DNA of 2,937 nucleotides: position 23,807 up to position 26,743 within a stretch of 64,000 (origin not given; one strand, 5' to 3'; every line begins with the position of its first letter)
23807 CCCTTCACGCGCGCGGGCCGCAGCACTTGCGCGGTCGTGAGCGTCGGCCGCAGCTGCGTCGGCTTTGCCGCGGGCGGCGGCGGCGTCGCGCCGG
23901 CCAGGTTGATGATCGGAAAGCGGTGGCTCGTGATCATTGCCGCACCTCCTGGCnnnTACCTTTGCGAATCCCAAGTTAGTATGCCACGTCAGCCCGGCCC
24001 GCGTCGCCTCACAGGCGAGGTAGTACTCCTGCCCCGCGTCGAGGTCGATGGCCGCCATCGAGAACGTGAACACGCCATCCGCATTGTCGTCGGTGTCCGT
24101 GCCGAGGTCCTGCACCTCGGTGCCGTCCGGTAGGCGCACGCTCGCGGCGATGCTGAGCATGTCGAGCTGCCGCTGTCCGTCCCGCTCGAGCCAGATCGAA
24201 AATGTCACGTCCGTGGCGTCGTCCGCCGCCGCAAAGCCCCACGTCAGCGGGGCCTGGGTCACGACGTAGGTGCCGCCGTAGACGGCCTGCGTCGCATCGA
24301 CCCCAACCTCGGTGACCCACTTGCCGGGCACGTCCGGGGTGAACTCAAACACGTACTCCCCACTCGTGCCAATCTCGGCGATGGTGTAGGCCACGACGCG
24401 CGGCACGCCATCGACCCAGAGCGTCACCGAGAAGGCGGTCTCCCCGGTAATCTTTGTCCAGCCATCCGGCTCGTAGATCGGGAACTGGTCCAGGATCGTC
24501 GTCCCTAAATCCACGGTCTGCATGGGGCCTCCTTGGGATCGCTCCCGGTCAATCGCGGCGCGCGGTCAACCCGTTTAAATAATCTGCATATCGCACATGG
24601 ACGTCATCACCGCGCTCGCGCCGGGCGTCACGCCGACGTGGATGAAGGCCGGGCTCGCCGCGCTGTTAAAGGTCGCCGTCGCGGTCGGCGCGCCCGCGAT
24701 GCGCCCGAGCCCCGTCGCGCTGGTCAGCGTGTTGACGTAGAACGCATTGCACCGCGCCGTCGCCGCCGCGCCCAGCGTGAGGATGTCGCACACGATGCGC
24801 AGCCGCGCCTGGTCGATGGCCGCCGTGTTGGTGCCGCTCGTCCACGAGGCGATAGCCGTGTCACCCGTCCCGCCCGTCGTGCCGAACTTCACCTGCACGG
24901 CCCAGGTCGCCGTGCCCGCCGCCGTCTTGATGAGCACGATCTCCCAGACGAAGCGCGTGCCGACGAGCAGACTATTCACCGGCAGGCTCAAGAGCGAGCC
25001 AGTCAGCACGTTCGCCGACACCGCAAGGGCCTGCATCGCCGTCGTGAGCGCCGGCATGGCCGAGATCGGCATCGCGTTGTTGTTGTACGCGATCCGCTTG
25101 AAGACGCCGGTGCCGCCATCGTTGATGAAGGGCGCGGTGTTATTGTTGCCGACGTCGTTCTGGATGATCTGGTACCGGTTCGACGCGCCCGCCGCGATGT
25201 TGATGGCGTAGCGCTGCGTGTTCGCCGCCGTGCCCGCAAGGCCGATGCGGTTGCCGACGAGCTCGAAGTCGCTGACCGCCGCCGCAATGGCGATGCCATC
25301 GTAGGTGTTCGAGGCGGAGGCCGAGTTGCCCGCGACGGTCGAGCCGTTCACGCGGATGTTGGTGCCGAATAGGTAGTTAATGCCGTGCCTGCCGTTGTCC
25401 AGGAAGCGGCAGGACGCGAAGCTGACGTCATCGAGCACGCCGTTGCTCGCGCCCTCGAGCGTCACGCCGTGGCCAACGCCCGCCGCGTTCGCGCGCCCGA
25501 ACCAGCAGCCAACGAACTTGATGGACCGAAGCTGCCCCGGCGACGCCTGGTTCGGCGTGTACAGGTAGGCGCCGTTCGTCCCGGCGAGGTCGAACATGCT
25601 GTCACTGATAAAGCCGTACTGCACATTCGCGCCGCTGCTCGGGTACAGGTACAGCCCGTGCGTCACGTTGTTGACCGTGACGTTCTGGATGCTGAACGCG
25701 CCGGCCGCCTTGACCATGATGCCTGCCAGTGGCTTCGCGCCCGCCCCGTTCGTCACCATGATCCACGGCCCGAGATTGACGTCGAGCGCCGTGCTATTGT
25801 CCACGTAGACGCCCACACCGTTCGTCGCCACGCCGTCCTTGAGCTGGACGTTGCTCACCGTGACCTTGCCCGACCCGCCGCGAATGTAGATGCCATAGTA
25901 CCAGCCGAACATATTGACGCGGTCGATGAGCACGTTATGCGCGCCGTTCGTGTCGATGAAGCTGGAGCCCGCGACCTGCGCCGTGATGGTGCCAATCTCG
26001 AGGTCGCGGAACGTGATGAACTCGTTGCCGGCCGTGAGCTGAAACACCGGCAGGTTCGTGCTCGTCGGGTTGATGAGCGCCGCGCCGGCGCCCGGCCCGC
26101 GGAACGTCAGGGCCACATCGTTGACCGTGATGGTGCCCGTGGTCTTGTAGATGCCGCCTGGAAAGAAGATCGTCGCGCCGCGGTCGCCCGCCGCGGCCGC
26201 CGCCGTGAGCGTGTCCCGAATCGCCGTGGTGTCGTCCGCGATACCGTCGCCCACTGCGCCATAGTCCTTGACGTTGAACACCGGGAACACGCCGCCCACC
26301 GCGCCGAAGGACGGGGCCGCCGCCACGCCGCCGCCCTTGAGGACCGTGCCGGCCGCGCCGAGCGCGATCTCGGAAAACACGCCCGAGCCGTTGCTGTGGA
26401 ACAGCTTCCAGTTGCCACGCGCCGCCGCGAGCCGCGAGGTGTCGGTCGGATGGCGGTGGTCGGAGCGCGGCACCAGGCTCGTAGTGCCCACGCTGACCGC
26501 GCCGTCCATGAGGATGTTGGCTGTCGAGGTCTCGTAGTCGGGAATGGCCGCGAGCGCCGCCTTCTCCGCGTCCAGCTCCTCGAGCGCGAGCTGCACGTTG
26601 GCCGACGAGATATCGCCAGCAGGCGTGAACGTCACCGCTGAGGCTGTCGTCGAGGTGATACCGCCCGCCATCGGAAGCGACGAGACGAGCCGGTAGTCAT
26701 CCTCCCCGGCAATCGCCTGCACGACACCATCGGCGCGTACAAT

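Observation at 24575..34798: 3407-aa single polypeptide that strings together about five tailspike-like beta-helix modules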

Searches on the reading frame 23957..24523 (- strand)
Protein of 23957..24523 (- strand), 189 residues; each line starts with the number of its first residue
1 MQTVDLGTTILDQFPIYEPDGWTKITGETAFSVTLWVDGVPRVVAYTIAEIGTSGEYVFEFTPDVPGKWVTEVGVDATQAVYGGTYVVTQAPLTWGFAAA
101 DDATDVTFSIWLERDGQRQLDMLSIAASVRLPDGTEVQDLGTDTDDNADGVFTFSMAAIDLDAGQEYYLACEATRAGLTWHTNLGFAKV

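Call 7: search_protein_families(library=pfam, proteins=[window:23957-24523:-], max_evalue=0.01)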
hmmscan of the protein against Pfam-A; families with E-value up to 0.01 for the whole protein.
window:23957-24523:- (189 aa): 1 family
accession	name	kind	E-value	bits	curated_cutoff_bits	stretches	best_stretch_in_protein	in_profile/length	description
PF07732.21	Cu-oxidase_3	-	0.0096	16.4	21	0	127-186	41-102/119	Multicopper oxidase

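Call 8: search_protein_families(library=phrogs, proteins=[window:23957-24523:-], max_evalue=0.001)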
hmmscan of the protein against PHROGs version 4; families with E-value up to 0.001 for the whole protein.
window:23957-24523:- (189 aa): 0 families

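Call 99: search_protein_families(library=ncbifam, proteins=[window:23957-24523:-], max_evalue=0.01)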
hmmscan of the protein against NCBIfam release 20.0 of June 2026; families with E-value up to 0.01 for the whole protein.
window:23957-24523:- (189 aa): 0 families

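Call 105: find_related_loci(query=A10, collection=metagenome_contigs, flank=10000)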
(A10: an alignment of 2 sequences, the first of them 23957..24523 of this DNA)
Query A10 (189 aa) in metagenome_contigs; peptide patterns used: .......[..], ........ (x = any residue, [..] = any of these).
114 stretches matched a pattern, but none encodes a relative of the query by tblastn (E <= 1e-3).
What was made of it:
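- Tried and rejected: The 189-aa gene gave no relatives (call 105).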

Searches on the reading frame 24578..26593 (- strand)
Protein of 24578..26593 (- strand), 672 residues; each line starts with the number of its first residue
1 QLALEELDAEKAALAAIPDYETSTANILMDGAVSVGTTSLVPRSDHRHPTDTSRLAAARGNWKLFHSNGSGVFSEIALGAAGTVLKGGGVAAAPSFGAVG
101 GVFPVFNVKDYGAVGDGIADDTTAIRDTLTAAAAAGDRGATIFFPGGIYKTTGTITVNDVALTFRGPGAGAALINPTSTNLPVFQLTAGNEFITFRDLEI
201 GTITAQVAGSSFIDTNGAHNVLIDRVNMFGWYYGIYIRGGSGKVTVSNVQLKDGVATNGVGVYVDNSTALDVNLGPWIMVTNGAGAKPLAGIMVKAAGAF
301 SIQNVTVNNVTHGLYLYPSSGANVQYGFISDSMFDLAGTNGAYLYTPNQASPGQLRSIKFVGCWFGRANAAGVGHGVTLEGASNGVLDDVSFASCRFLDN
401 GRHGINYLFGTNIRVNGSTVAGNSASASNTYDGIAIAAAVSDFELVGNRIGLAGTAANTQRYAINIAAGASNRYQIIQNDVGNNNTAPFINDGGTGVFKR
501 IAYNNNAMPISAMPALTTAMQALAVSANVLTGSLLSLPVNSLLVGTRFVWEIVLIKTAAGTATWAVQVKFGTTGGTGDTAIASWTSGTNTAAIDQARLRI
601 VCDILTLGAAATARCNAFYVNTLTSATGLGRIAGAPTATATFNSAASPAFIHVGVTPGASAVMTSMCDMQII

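Call 95: search_solved_structures(query=window:24578-26593:-, max_evalue=1, show_alignments=0)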
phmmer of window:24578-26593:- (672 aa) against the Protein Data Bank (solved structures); distinct sequences matched with E-value up to 1: 11.
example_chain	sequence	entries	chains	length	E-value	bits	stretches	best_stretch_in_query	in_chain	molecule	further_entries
7chu_A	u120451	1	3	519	6.4e-11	44.6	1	105-188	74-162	Putative pectin lyase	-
3zpp_A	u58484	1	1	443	4.3e-10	41.8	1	103-262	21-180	CELL WALL SURFACE ANCHOR FAMILY PROTEIN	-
4mr0_A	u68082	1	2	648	5e-09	38.3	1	106-262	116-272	Plasmin and fibronectin-binding protein A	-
5m5z_A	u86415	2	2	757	4.6e-07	31.8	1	105-163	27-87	Beta-1,3-glucanase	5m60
5lw3_A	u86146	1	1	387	6.2e-07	31.4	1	106-252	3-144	Poly(beta-D-mannuronate) C5 epimerase 6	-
2pyg_A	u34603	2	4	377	1.2e-05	27.2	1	106-242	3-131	Poly(beta-D-mannuronate) C5 epimerase 4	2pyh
8xfq_A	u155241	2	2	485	0.00031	22.5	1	106-165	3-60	mannuronan 5-epimerase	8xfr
8ja4_A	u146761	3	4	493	0.00032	22.4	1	106-165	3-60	mannuronan 5-epimerase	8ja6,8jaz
7b7a_A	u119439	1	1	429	0.031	15.8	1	98-153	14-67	Pectin lyase-like superfamily protein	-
6spb_C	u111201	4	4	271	0.32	12.5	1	286-357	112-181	50S ribosomal protein L2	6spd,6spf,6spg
7unr_C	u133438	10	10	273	0.33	12.5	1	286-357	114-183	50S ribosomal protein L2 | Large ribosomal subunit protein uL2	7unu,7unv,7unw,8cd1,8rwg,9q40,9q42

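Call 107: find_related_loci(query=A11, collection=metagenome_contigs, flank=10000)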
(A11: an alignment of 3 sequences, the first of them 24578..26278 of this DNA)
Query A11 (567 aa) in metagenome_contigs; peptide patterns used: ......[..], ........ (x = any residue, [..] = any of these).
600 stretches matched a pattern (row limit reached: there are more); 303 encode a relative of the query (tblastn E <= 1e-3); the best 80 are kept; 80 distinct loci.
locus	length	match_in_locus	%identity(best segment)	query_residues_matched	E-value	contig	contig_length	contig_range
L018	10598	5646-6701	28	1-367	1e-16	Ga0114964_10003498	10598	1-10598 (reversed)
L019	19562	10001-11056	28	1-367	1e-16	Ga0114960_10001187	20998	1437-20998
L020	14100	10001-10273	39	1-95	1e-12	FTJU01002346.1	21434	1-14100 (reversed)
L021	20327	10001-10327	40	1-115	1e-12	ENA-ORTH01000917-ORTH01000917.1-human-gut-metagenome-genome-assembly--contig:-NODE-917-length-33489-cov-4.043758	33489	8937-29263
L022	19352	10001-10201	49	1-69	6e-12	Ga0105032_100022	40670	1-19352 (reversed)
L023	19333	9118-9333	48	1-77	7e-12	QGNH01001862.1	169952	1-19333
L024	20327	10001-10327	37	1-133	6e-12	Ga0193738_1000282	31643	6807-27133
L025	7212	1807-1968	56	1-54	2e-11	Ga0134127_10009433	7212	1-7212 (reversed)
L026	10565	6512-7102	30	1-205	4e-11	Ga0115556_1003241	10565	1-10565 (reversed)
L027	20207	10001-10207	50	1-69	4e-11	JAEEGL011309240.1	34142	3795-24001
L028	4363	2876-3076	47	1-70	4e-11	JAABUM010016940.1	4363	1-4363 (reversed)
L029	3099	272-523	46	1-81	5e-11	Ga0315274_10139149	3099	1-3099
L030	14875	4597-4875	42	1-93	8e-11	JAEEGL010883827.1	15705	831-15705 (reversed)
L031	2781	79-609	33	1-177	6e-11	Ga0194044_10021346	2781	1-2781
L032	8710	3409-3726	36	1-95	1e-10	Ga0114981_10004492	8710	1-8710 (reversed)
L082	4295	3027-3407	32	1-123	3e-8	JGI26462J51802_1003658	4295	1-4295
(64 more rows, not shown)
